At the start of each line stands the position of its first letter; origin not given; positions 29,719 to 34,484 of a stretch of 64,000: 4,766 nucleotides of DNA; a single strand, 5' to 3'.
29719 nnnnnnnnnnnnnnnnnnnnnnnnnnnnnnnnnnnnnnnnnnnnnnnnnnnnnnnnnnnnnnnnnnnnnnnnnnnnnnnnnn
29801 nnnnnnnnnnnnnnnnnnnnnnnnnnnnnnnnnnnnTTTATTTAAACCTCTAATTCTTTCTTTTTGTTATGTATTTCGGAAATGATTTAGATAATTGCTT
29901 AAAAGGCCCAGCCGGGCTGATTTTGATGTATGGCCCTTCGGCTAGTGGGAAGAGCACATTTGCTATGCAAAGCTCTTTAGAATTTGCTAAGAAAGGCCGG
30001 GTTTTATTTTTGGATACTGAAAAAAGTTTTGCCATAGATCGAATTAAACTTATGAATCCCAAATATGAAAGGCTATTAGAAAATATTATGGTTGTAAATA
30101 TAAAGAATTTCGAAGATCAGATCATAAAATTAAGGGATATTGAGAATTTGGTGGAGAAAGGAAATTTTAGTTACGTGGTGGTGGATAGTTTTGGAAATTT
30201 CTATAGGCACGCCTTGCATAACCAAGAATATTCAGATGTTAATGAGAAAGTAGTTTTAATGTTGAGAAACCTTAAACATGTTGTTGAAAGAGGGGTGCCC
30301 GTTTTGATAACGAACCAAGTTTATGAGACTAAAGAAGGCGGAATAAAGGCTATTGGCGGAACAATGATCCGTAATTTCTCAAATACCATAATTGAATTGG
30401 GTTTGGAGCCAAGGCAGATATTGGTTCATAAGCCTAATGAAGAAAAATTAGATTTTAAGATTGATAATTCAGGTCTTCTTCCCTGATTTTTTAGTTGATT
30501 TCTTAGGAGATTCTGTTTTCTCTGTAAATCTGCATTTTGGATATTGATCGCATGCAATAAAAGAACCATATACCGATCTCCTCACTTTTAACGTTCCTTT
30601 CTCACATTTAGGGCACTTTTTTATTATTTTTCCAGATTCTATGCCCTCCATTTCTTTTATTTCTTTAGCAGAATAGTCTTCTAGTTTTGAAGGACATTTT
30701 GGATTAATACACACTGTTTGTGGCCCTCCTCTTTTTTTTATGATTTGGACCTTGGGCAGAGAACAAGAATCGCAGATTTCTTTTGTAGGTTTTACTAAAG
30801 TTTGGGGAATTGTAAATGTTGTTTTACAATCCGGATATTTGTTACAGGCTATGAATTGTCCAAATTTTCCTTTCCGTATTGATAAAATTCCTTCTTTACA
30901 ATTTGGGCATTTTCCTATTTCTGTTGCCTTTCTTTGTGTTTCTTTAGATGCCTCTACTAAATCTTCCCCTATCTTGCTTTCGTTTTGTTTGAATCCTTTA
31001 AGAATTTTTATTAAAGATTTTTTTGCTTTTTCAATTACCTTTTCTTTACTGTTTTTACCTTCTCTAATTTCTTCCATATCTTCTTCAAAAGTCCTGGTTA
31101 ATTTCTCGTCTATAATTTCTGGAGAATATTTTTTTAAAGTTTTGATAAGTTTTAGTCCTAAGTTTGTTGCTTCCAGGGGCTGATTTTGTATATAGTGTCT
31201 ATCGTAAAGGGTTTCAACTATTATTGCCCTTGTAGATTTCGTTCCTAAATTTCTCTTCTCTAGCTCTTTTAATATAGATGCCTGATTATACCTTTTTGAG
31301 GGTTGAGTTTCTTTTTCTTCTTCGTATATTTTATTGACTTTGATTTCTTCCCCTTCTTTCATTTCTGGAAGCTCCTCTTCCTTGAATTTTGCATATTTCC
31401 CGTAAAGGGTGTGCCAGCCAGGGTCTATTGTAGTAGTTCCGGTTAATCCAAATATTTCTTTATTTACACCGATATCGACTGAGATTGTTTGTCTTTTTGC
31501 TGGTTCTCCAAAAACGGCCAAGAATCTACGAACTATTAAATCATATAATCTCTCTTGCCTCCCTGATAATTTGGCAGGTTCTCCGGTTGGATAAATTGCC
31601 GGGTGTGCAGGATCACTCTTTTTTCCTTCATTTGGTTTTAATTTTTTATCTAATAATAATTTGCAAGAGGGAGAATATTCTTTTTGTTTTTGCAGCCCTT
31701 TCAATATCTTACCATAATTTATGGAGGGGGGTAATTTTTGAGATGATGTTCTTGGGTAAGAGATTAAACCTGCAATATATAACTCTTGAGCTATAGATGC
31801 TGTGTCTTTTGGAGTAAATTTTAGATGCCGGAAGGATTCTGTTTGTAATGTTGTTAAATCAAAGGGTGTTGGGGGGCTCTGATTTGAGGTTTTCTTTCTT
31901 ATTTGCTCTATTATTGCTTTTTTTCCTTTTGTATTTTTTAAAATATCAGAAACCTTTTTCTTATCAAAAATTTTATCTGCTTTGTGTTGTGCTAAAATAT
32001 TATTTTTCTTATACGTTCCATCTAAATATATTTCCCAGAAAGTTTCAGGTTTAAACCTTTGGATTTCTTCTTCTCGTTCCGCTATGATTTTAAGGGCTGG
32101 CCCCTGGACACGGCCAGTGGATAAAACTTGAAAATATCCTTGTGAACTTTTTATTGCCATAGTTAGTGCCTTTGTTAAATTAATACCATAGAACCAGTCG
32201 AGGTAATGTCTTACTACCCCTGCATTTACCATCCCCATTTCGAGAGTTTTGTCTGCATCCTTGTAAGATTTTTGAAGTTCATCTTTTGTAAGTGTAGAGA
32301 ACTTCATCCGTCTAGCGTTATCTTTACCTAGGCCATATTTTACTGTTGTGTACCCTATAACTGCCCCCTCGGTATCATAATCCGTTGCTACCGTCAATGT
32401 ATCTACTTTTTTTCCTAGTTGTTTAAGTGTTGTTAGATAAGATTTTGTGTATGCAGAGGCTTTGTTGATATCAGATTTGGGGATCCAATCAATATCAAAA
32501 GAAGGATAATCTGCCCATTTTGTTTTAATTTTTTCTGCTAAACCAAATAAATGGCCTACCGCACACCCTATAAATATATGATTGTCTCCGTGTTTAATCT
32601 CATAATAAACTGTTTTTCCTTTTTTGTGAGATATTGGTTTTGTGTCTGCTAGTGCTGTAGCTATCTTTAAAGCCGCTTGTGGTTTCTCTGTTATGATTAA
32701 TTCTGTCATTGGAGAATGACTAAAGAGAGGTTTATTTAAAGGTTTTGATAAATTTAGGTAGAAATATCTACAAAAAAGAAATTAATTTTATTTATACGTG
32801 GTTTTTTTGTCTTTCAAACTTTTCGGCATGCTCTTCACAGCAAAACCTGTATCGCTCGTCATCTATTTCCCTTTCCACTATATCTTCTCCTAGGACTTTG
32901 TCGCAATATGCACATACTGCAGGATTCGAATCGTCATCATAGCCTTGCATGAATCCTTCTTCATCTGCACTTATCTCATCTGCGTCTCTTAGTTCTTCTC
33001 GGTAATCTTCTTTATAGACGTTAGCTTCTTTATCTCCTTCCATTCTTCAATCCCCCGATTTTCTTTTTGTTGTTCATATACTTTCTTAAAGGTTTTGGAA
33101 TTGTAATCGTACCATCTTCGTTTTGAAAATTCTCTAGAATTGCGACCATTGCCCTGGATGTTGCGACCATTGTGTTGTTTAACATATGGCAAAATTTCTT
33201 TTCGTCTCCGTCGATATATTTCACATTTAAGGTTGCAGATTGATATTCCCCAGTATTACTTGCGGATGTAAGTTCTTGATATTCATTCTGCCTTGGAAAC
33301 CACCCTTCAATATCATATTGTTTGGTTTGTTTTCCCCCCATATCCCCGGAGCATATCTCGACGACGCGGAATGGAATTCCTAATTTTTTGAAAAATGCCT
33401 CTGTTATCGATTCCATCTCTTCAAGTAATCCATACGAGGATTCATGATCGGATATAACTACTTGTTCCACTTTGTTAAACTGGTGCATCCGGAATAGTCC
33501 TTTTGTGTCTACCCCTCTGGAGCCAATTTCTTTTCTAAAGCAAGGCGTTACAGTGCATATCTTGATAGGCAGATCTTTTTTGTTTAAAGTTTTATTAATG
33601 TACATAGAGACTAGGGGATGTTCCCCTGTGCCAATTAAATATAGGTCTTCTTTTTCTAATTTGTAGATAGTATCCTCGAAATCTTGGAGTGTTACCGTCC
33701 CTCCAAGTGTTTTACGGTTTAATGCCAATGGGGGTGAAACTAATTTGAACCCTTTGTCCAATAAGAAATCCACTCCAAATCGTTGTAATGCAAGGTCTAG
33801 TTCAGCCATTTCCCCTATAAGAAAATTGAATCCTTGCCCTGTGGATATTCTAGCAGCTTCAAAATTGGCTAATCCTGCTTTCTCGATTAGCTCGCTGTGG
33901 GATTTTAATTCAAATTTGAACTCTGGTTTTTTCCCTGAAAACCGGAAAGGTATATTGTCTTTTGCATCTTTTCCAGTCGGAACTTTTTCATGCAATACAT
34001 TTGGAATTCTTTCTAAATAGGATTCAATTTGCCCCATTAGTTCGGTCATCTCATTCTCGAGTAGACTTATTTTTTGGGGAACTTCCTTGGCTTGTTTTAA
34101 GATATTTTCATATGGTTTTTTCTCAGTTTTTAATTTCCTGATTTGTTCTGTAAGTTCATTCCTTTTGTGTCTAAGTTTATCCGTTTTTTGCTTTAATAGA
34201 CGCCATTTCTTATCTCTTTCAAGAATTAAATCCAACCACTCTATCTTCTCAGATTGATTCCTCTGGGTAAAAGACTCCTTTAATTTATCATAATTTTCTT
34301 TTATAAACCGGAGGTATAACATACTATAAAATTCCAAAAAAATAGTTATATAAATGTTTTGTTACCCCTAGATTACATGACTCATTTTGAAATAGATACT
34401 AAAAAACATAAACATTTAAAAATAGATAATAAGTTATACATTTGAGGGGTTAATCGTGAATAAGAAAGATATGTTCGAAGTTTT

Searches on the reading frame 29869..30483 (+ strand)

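Call 74: search_protein_families(library=pfam, proteins=[window:29869-30483:+], max_evalue=0.00001)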
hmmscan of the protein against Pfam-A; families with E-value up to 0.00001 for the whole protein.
window:29869-30483:+ (205 aa): 3 families
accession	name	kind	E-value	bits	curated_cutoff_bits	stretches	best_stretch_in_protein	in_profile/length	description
PF08423.17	Rad51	-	7e-13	48.8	22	1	41-173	59-205/244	Rad51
PF13479.12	AAA_24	-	6.5e-10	39.6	27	1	18-117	5-82/195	AAA domain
PF13481.12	AAA_25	-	1.1e-08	35.3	27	1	16-150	34-189/195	AAA domain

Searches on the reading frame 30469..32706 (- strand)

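Call 41: search_protein_families(library=pfam, proteins=[window:30469-32706:-], max_evalue=0.00001)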
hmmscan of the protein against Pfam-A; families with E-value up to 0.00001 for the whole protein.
window:30469-32706:- (745 aa): 3 families
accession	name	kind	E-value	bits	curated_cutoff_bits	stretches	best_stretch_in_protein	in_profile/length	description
PF01131.25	Topoisom_bac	-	1.7e-120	403.2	35.1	1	156-558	3-410/411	DNA topoisomerase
PF01396.24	Zn_ribbon_Top1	-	8.5e-24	83.5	32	2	696-732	2-37/39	Topoisomerase DNA binding C4 zinc finger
PF01751.28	Toprim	-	6.5e-09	36.3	23.1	1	2-137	1-94/96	Toprim domain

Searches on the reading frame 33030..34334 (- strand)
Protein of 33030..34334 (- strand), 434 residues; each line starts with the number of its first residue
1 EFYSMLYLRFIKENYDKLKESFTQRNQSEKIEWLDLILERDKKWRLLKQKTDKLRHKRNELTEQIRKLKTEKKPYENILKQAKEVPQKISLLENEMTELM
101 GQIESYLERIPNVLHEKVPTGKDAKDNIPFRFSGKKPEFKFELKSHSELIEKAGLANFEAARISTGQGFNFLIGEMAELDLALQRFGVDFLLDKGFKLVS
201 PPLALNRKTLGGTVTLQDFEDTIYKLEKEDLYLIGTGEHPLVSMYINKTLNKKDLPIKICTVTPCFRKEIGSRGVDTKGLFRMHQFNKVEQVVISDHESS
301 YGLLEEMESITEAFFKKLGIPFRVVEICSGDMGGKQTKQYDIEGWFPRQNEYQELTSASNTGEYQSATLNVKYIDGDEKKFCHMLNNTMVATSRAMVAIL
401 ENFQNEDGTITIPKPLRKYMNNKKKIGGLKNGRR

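Call 74: search_protein_families(library=pfam, proteins=[window:33030-34334:-], max_evalue=0.00001)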
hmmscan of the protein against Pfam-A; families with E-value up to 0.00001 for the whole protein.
window:33030-34334:- (434 aa): 2 families
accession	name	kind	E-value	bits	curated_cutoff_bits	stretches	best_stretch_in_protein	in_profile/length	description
PF00587.30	tRNA-synt_2b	-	2.1e-38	132.6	29.3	1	227-403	4-179/179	tRNA synthetase class II core domain (G, H, P, S and T)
PF02403.27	Seryl_tRNA_N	-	1.8e-18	67.2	28.2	1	5-113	1-107/108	Seryl-tRNA synthetase N-terminal domain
